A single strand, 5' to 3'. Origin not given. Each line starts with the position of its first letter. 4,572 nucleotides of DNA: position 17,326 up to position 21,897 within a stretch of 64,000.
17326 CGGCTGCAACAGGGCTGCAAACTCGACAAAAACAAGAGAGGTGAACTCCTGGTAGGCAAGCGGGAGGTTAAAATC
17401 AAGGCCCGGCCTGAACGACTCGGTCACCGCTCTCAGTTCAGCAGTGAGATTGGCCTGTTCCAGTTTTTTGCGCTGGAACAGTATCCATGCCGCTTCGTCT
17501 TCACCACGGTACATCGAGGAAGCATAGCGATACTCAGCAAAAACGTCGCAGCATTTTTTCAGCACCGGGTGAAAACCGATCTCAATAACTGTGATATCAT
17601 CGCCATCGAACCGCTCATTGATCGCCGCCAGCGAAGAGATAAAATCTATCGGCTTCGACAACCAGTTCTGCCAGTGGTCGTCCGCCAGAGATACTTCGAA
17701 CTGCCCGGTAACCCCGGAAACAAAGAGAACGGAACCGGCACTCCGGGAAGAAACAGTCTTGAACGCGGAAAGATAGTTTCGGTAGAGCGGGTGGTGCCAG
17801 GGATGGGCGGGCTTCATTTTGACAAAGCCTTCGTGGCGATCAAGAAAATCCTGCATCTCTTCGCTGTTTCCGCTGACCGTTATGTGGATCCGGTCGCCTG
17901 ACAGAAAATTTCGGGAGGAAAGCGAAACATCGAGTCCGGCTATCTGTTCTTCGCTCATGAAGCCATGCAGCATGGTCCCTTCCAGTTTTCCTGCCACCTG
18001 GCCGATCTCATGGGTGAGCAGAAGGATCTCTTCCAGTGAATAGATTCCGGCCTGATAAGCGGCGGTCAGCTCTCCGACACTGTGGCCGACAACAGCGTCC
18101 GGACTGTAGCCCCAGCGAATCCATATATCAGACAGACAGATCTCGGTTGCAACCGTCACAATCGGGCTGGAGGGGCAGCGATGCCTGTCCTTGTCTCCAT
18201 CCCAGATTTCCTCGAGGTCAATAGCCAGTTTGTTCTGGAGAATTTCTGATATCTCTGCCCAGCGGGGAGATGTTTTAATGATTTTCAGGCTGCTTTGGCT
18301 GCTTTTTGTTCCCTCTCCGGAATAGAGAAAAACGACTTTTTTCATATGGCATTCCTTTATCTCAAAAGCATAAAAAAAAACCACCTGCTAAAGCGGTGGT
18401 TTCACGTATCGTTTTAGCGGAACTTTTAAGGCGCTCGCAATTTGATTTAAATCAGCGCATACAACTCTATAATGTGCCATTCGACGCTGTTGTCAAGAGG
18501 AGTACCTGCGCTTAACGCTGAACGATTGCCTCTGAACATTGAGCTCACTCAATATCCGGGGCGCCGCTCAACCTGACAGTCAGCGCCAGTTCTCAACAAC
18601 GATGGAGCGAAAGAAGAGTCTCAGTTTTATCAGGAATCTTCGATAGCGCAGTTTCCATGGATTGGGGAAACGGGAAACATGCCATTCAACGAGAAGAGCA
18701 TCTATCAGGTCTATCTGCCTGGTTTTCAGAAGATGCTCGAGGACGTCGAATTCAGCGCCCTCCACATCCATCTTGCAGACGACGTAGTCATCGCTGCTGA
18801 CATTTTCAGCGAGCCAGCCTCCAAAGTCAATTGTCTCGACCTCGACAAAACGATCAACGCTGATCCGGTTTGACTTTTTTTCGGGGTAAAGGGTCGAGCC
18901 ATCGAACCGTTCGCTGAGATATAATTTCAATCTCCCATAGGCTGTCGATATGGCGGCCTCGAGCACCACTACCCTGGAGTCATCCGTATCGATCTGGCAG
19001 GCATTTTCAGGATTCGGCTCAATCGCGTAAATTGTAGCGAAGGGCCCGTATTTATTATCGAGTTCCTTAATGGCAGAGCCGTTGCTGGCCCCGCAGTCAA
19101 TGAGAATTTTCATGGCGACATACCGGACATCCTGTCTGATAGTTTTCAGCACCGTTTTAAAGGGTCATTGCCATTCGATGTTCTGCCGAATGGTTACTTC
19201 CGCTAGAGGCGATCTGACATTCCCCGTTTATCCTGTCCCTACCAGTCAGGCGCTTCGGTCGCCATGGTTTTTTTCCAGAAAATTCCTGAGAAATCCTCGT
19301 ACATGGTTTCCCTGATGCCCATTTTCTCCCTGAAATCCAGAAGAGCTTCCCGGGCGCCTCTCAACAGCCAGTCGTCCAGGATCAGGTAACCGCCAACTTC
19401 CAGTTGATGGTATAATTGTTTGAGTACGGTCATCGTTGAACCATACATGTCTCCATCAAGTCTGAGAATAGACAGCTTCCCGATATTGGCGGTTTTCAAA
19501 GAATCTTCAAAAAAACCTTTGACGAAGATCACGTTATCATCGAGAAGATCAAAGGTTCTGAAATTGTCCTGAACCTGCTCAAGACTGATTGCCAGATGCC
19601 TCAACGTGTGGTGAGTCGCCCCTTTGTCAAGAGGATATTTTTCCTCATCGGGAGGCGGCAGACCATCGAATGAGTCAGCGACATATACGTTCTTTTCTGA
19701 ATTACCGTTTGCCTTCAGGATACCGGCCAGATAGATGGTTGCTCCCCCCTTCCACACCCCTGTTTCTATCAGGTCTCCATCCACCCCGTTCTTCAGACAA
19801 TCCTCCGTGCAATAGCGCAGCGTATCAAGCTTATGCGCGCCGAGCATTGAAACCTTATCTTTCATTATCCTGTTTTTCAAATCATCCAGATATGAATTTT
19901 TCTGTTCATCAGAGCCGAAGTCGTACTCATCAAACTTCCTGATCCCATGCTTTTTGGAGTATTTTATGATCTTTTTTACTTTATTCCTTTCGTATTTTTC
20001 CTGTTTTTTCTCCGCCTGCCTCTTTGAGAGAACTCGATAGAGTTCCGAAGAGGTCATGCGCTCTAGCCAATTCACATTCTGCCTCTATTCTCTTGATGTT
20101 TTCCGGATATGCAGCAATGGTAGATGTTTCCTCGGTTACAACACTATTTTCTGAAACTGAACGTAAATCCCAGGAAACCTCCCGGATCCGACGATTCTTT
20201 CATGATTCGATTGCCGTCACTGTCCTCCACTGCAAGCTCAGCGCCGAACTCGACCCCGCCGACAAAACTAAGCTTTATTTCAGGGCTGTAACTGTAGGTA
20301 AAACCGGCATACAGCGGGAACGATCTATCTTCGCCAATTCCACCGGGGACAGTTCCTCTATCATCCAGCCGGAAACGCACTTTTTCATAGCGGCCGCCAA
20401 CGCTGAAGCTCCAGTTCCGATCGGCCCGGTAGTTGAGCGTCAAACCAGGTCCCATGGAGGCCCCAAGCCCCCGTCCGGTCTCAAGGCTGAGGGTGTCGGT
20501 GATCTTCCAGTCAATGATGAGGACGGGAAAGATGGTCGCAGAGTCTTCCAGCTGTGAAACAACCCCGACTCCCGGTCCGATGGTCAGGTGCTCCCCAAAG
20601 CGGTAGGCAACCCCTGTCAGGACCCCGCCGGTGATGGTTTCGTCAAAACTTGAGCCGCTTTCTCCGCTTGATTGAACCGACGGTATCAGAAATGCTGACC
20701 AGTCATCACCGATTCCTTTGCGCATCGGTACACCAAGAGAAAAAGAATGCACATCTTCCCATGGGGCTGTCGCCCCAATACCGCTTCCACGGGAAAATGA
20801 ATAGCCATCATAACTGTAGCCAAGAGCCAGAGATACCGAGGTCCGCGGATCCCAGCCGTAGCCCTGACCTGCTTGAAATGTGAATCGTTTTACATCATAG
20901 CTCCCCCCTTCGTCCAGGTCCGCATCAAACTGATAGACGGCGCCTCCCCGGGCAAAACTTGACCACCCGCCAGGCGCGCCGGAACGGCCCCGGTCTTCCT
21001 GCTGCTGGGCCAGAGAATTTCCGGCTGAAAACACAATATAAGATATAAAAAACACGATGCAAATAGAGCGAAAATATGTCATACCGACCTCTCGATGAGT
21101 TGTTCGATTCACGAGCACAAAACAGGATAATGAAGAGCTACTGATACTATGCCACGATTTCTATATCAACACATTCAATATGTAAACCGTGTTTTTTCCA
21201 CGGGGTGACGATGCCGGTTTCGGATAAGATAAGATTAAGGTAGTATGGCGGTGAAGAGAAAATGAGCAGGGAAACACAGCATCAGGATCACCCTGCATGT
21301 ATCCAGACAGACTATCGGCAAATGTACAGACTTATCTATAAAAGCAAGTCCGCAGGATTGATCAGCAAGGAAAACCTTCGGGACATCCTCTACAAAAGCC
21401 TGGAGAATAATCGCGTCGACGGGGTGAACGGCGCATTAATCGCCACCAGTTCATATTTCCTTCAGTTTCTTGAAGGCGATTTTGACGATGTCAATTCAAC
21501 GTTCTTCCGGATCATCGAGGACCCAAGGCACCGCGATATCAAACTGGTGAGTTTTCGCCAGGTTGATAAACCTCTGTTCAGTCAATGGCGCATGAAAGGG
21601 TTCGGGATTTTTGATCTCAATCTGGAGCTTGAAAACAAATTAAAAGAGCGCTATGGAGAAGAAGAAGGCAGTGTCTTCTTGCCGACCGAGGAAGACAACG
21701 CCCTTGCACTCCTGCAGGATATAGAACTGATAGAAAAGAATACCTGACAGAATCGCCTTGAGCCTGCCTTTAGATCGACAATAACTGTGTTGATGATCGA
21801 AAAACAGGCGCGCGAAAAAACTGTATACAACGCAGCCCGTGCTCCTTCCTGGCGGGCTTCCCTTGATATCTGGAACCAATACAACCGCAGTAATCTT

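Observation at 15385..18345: Polyketide synthase with inverted AT-KS order, tandem ACPs and no processing or release domain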

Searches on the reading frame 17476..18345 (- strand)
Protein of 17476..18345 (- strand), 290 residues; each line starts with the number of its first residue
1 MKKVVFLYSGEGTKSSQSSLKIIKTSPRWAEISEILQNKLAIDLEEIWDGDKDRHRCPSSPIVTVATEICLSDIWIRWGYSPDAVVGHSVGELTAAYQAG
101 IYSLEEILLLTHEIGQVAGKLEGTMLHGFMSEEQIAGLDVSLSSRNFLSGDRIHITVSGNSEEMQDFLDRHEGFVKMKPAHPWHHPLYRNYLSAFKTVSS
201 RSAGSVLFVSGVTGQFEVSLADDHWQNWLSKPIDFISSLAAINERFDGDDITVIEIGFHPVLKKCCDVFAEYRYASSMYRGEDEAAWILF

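Call 75: search_solved_structures(query=window:17476-18345:-, max_evalue=0.001, show_alignments=4)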
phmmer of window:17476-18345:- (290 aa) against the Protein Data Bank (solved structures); distinct sequences matched with E-value up to 0.001: 54.
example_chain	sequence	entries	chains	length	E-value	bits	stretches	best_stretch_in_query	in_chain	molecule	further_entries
4mz0_A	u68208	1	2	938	5.3e-15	58.6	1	65-262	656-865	CurL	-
6l3m_A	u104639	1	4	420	1.2e-13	54.1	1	4-275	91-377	Polyketide synthase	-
6l3n_A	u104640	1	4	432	1.3e-13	54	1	4-275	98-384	polyketide synthase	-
6j0u_A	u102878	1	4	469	1.7e-13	53.6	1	4-275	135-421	Type 1 modular polyketide synthase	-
8xjy_A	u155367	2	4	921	7.6e-13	51.5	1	47-257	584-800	Polyketide synthase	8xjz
8xju_A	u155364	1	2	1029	9.3e-13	51.2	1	47-257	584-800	Polyketide synthase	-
6iyo_A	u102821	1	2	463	4.3e-12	49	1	3-242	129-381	Type I modular polyketide synthase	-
7akc_A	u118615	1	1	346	6.8e-12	48.4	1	4-265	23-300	Phenolpthiocerol synthesis type-I polyketide synthase ppsA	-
8ee0_A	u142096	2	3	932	3.3e-11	46.1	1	29-264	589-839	6-deoxyerythronolide B synthase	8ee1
7ahb_A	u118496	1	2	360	1.5e-09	40.6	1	4-263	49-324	Phthiocerol synthesis polyketide synthase type I PpsC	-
11sz_A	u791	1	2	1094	3e-09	39.7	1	65-244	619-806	6-deoxyerythronolide-B synthase, Erythronolide synthase EryA2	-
8czc_B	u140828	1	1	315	9.5e-09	38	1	4-142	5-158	Narbonolide/10-deoxymethynolide synthase PikA1, modules 1 and 2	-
6iyt_A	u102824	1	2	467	2.3e-08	36.8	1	3-263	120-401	Type I modular polyketide synthase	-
9pc6_A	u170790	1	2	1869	4.2e-08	35.9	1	3-261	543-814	6-deoxyerythronolide-B synthase,RifR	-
6iyr_A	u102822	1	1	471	5e-08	35.7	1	3-263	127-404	Type I modular polyketide synthase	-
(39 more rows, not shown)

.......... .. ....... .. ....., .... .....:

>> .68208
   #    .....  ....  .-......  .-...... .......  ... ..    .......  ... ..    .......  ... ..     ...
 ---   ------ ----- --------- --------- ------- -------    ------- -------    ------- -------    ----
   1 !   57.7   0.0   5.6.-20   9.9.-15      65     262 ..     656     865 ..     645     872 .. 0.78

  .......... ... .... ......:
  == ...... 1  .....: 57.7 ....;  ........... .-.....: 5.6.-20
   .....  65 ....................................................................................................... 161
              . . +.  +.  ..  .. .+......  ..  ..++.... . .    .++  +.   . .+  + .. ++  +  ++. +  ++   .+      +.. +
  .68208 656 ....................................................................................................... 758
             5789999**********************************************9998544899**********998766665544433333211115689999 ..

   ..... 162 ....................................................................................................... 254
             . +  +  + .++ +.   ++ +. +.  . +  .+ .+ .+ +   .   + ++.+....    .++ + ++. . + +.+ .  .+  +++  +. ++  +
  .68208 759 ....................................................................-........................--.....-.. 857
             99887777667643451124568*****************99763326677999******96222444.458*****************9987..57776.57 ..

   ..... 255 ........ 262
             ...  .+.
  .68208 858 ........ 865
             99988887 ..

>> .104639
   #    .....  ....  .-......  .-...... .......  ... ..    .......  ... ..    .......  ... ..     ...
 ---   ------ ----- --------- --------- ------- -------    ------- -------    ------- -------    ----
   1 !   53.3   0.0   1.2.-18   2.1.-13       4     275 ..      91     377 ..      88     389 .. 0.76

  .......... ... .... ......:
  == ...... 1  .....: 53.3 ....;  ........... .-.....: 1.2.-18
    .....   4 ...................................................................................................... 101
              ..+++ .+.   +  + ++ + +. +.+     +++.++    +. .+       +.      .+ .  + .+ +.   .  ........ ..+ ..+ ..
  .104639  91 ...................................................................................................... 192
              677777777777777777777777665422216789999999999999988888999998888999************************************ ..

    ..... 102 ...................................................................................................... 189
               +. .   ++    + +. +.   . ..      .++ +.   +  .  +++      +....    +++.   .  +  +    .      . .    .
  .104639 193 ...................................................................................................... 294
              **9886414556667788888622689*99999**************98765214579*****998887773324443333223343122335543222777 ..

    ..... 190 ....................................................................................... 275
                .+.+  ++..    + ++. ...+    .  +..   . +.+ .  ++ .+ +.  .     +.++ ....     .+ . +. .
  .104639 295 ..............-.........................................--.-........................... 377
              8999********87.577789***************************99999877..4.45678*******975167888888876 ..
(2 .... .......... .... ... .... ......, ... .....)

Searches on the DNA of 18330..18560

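Call 37: search_rna_families(source=window, start=18330, end=18560, threshold=evalue, max_evalue=10, show_alignments=3)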
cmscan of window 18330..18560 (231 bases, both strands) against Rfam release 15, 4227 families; matches with E-value up to 10: 10.
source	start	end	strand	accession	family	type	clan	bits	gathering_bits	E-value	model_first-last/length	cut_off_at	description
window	18373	18427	-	RF02270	nse_sRNA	Gene;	-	19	75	0.47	1-73/73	no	Neisseria sigma-E sRNA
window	18393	18468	-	RF00521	SAM_alpha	Cis-reg; riboswitch;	-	18.8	36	0.032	1-79/79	no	Alpha-proteobacteria SAM riboswitch aptamer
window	18367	18445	-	RF02969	DUF3800-I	Gene; sRNA;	-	17.8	44.2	1.6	1-115/115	no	DUF3800-I RNA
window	18373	18422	-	RF01388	isrD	Gene; sRNA;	-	17.5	37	0.31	1-51/51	no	isrD Hfq binding RNA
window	18369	18433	-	RF01772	rnk_pseudo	Cis-reg; leader;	-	16.3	55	1.7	1-108/108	no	Pseudomonas rnk leader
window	18368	18455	-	RF02074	STnc240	Gene; sRNA;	-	16.2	55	6.5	1-77/77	no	Enterobacterial sRNA STnc240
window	18332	18411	+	RF02084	STnc130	Gene; sRNA;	-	16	55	4.7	59-135/135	no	Enterobacteria sRNA STnc130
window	18378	18402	+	RF02351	psRNA14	Gene; sRNA;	-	14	60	8.9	11-36/84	no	Proteobacteria sRNA psRNA14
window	18370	18408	-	RF03772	mir-4867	Gene; miRNA;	-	13.5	93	6.8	1-73/73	no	mir-4867 microRNA precursor family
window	18372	18453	-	RF01859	Phe_leader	Cis-reg; leader;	-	13.5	55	9.3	1-125/125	no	Phenylalanine leader peptide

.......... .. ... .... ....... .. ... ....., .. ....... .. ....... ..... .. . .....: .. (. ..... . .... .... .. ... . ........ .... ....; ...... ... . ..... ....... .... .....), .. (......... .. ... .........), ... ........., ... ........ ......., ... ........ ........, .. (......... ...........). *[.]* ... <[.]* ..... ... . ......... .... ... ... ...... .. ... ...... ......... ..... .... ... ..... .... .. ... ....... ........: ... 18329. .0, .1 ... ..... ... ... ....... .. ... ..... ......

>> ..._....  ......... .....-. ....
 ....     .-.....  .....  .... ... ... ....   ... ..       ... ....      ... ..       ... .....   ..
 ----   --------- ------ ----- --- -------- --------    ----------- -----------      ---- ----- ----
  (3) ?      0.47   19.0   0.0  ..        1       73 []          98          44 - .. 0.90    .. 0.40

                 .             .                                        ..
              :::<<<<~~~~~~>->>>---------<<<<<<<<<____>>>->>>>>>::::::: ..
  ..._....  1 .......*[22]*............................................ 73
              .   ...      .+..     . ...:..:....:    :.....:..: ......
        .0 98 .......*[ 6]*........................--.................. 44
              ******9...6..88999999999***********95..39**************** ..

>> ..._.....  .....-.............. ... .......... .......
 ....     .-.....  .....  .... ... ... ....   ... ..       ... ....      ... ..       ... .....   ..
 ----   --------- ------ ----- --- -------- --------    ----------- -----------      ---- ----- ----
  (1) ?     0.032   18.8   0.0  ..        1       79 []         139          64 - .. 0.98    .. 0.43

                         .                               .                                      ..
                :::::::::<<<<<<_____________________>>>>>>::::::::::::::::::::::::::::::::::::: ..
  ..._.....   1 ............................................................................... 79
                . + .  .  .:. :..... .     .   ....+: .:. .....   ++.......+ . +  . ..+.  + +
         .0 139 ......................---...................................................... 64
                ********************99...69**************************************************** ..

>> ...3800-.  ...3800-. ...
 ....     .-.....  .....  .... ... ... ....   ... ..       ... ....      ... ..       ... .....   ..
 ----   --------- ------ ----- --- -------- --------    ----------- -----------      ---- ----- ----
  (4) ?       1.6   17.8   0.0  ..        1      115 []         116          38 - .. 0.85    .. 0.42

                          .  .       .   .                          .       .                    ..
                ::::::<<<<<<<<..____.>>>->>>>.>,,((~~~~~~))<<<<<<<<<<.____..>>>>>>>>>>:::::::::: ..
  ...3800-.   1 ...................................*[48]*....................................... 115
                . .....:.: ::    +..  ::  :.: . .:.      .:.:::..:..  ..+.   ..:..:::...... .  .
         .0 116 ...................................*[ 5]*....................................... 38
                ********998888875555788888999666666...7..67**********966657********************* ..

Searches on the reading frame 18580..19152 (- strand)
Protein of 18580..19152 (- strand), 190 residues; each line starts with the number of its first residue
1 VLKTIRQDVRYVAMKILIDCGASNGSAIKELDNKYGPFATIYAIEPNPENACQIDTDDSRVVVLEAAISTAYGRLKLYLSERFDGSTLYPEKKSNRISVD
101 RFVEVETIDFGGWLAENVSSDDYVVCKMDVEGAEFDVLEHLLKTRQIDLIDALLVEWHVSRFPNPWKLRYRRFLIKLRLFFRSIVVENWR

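Call 7: search_protein_families(library=pfam, proteins=[window:18580-19152:-], max_evalue=0.001)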
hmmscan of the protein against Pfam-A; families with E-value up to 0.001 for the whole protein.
window:18580-19152:- (190 aa): 2 families
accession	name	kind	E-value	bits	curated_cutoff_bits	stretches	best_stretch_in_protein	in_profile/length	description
PF05050.19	Methyltransf_21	-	6.1e-12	46.4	22.7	1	19-161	1-152/173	Methyltransferase FkbM domain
PF25276.1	DUF7870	-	8.9e-07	29.6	27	1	102-157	86-136/174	Domain of unknown function (DUF7870)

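Call 15: search_protein_families(library=ncbifam, proteins=[window:18580-19152:-], max_evalue=0.001)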
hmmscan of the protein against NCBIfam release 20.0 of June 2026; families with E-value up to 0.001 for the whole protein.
window:18580-19152:- (190 aa): 1 family
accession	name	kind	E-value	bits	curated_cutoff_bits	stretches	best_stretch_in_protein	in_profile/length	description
TIGR01444.1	fkbM_fam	subfamily_domain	9.3e-19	68.3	37.7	1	17-158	2-143/143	FkbM family methyltransferase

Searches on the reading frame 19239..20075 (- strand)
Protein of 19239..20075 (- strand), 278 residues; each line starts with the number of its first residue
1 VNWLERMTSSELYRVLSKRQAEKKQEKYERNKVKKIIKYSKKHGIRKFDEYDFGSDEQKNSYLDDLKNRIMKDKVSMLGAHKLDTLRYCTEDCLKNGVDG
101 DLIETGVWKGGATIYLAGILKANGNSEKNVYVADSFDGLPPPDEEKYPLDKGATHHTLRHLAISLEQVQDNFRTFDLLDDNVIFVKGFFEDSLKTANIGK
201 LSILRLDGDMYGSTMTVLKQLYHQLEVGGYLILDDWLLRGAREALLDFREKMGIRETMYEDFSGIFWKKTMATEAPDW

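Call 7: search_protein_families(library=pfam, proteins=[window:19239-20075:-], max_evalue=0.001)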
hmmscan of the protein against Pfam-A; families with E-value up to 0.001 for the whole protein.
window:19239-20075:- (278 aa): 2 families
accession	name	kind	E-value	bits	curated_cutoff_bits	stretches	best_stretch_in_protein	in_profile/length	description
PF05711.17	TylF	-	3.5e-73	246.5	23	1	20-269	16-264/264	Macrocin-O-methyltransferase (TylF)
PF13578.12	Methyltransf_24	-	9e-10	39.8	26.3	1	103-236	1-105/105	Methyltransferase domain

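Call 15: search_protein_families(library=ncbifam, proteins=[window:19239-20075:-], max_evalue=0.001)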
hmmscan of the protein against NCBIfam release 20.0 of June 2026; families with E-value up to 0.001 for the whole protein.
window:19239-20075:- (278 aa): 0 families

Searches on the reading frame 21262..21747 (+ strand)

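Call 7: search_protein_families(library=pfam, proteins=[window:21262-21747:+], max_evalue=0.001)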
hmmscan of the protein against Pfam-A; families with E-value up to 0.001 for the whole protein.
window:21262-21747:+ (161 aa): 1 family
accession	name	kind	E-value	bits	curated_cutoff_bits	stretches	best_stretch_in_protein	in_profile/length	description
PF04940.18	BLUF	-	4.8e-24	84.7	25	1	21-112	1-92/92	Sensors of blue-light using FAD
